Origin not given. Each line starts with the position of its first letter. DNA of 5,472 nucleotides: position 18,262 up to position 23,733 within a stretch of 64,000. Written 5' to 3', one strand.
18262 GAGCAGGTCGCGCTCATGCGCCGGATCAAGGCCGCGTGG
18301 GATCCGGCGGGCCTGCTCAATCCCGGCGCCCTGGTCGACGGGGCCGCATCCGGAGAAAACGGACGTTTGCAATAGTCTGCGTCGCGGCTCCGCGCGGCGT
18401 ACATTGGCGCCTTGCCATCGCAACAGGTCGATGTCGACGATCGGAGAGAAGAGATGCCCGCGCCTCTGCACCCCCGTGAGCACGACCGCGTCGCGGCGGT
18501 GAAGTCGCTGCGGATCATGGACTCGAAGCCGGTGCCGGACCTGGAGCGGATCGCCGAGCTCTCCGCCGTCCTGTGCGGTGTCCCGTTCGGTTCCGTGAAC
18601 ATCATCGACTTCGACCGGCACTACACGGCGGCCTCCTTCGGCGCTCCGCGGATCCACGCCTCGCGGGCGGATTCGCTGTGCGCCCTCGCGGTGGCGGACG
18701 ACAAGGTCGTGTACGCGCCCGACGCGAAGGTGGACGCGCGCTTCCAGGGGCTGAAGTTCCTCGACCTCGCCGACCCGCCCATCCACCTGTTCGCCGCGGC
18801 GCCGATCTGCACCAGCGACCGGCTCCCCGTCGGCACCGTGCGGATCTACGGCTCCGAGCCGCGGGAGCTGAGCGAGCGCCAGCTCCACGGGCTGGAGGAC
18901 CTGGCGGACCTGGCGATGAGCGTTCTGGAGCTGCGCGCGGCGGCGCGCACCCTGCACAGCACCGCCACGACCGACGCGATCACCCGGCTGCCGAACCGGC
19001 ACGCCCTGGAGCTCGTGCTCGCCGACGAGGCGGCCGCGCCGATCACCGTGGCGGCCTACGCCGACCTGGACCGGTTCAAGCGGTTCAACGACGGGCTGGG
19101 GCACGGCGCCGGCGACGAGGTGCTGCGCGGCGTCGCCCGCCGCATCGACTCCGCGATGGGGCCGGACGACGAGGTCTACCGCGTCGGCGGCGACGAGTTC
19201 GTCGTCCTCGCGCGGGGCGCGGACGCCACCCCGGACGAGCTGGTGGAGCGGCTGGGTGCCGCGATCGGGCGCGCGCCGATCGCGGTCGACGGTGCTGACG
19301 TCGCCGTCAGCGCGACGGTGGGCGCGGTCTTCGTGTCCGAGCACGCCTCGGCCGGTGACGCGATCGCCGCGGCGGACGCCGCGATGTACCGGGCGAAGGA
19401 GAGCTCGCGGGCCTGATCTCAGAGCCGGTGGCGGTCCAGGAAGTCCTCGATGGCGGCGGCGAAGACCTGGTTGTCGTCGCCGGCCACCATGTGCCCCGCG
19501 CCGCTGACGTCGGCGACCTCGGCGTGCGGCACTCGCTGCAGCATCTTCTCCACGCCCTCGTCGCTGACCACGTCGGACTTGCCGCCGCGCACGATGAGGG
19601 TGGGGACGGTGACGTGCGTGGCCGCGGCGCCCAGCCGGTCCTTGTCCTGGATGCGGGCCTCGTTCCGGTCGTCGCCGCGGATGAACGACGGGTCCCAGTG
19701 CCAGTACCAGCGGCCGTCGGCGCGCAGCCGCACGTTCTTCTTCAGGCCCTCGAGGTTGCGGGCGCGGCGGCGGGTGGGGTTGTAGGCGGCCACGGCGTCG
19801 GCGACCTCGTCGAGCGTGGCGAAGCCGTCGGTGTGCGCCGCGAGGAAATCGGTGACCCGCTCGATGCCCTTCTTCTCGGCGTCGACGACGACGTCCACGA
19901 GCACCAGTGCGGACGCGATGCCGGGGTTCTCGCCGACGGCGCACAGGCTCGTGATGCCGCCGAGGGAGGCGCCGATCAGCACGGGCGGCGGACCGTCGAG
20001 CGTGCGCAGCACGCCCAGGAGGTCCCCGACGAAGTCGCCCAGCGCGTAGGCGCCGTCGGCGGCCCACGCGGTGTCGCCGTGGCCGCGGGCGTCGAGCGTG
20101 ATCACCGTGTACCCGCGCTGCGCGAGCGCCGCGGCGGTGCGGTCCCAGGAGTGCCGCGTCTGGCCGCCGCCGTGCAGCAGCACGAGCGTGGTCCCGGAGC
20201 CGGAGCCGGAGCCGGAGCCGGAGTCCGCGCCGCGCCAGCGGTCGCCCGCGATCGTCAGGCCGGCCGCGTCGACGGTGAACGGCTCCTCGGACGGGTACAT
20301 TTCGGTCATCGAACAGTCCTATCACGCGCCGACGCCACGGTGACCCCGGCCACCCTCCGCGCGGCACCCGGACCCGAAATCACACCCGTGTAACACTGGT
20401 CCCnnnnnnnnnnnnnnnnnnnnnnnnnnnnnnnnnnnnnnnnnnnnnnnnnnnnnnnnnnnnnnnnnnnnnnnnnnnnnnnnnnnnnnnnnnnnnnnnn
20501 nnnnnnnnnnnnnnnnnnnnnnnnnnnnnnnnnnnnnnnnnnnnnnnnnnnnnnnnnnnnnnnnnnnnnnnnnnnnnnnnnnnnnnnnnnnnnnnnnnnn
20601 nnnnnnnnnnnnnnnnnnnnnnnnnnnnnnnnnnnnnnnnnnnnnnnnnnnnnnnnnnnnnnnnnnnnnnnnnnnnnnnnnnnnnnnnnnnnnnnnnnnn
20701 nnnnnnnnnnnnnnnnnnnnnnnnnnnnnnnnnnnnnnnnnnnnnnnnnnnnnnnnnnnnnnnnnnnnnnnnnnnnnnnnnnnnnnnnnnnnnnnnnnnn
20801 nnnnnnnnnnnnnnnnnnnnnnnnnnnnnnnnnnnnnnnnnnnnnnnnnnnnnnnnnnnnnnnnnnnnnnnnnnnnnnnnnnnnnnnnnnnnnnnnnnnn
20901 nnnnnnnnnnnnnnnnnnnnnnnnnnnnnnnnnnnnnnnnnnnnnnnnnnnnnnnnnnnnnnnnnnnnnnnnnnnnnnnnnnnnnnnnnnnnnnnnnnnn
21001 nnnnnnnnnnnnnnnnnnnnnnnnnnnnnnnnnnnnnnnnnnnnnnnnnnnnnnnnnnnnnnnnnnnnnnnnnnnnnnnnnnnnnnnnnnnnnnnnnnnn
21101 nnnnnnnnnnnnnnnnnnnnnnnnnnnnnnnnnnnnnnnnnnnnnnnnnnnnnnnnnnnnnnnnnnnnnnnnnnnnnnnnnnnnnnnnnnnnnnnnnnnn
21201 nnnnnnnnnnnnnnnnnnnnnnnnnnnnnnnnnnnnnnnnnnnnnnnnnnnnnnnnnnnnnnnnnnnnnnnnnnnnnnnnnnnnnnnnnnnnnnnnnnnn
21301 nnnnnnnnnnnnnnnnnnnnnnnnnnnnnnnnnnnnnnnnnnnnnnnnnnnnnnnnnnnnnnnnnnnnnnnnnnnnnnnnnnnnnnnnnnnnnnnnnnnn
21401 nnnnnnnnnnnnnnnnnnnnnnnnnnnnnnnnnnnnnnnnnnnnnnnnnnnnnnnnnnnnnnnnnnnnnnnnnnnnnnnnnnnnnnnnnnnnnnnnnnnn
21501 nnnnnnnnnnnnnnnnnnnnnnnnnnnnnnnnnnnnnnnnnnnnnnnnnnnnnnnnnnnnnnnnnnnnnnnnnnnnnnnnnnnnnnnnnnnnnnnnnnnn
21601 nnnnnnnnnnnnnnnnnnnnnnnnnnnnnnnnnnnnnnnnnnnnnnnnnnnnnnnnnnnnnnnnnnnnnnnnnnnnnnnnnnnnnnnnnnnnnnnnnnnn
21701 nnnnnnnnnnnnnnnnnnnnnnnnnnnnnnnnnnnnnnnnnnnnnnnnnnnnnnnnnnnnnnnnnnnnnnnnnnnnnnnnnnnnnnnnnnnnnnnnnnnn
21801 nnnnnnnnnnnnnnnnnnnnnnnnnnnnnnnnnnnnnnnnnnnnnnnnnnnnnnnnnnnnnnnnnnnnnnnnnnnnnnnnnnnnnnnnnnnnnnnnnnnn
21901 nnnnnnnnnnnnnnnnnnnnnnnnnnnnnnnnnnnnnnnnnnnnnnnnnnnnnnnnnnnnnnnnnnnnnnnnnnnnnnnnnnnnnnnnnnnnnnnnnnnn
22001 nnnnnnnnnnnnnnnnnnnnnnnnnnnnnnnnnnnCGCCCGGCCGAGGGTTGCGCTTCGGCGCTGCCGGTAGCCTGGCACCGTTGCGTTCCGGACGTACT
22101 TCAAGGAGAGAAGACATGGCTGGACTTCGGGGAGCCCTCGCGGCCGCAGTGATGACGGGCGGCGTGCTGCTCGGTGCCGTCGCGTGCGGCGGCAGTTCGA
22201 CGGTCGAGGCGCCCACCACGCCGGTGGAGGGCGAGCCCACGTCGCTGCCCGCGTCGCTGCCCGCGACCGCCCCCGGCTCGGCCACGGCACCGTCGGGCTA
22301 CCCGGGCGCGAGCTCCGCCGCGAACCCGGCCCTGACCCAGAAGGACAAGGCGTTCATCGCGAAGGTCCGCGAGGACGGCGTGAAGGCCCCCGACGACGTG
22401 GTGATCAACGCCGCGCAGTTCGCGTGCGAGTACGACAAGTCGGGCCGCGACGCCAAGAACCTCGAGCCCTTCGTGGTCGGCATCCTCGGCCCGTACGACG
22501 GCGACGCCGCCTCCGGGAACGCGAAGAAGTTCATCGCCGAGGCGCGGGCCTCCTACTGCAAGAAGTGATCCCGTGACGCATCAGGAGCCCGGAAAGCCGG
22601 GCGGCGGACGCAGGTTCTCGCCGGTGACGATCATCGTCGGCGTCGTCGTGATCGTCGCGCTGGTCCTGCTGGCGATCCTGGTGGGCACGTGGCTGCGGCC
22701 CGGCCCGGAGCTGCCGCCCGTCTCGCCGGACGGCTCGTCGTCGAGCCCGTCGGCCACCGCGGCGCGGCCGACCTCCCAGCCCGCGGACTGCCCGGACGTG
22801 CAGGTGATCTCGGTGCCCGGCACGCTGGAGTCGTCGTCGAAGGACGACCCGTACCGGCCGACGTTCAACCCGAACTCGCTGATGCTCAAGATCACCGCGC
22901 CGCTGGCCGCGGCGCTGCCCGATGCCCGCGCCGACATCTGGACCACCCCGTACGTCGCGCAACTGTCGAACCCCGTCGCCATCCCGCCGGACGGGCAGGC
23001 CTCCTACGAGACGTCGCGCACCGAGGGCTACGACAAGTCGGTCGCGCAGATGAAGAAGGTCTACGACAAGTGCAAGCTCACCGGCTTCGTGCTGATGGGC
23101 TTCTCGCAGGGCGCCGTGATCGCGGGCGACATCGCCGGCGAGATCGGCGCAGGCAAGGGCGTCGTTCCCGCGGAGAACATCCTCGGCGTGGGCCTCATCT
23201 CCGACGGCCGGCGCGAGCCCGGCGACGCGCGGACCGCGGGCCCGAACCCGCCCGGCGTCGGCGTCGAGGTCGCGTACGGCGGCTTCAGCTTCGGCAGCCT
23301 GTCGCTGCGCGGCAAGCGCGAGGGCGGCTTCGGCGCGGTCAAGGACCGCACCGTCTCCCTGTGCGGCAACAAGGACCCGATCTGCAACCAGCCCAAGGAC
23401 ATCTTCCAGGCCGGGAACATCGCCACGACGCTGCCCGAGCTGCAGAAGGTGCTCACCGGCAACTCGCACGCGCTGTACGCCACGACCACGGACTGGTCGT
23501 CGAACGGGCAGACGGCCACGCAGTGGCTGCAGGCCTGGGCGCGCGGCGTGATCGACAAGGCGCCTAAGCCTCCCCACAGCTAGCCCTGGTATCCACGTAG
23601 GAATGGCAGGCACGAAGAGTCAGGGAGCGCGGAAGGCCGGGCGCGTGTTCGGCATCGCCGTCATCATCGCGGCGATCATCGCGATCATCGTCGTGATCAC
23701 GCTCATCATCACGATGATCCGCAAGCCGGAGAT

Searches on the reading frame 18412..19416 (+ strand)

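Call 75: search_protein_families(library=pfam, proteins=[window:18412-19416:+])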
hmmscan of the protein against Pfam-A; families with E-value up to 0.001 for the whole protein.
window:18412-19416:+ (334 aa): 2 families
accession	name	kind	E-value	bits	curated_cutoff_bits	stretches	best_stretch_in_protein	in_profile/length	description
PF00990.26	GGDEF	-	1.1e-30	106.9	23.8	1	185-333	1-159/161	Diguanylate cyclase, GGDEF domain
PF13185.12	GAF_2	-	4.6e-08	33.8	28.6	1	47-173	11-136/136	GAF domain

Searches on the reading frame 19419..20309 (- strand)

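Call 75: search_protein_families(library=pfam, proteins=[window:19419-20309:-])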
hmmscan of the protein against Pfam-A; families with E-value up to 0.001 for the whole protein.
window:19419-20309:- (296 aa): 5 families
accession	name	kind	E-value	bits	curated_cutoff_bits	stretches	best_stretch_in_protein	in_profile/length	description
PF00561.26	Abhydrolase_1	-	7.4e-24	85.2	25.8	1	41-275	2-240/245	alpha/beta hydrolase fold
PF12697.13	Abhydrolase_6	-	2e-21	78.1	26.3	1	42-286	1-217/217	Alpha/beta hydrolase family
PF12146.15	Hydrolase_4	-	2.6e-19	69.9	27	1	41-147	6-116/239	Serine aminopeptidase, S33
PF00326.27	Peptidase_S9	-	0.00023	21.2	22.6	0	57-163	5-119/213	Prolyl oligopeptidase family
PF02129.25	Peptidase_S15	-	0.00027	21.1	23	0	112-264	100-251/262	X-Pro dipeptidyl-peptidase (S15 family)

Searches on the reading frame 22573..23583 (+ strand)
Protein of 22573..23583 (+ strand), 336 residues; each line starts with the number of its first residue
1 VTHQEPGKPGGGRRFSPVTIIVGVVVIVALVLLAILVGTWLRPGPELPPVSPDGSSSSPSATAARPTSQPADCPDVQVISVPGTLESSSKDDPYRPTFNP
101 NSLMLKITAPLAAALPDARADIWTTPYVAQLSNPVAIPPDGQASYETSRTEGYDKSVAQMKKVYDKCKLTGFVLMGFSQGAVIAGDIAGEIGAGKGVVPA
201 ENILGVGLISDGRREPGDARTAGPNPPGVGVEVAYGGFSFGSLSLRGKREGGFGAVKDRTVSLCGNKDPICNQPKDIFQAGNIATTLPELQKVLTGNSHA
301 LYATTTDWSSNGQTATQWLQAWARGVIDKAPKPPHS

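Call 75: search_protein_families(library=pfam, proteins=[window:22573-23583:+])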
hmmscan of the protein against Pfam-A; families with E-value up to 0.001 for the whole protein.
window:22573-23583:+ (336 aa): 1 family
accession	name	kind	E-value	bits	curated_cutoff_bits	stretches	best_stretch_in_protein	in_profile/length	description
PF01083.28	Cutinase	-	1.3e-07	32.2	25.9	1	137-275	46-149/173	Cutinase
